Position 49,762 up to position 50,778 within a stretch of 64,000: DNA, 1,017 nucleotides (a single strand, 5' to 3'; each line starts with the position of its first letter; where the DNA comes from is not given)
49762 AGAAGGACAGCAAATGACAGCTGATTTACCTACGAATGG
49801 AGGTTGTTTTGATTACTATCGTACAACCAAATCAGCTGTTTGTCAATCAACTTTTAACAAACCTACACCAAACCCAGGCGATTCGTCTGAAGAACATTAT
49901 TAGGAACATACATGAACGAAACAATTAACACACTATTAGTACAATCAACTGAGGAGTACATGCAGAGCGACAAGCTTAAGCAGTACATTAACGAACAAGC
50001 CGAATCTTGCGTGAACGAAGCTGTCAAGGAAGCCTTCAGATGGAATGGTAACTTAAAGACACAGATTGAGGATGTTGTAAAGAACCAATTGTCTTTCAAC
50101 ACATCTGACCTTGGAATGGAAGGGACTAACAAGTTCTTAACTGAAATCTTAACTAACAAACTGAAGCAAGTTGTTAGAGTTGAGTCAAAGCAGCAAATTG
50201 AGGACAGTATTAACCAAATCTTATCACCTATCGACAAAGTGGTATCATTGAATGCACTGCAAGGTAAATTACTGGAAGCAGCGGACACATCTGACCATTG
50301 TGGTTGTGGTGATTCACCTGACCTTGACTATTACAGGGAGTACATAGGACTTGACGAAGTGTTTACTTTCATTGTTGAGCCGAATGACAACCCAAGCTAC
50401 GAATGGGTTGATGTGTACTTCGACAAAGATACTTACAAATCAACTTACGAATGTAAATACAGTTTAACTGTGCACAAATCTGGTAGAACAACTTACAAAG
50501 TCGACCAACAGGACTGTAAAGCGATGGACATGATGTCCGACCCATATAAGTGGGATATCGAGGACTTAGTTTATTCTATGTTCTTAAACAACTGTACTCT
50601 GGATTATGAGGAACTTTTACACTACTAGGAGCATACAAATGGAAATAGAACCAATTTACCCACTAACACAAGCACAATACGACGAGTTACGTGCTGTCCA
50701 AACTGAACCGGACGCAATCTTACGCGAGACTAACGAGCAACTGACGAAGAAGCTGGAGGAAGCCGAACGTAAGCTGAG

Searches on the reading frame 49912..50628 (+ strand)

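Call 38: search_protein_families(library=phrogs, proteins=[window:49912-50628:+], max_evalue=0.001)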
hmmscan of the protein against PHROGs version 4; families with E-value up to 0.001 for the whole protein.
window:49912-50628:+ (238 aa): 1 family
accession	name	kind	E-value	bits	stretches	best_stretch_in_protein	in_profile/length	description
phrog_2600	-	unknown function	2.8e-31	110.2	1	2-232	3-220/236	-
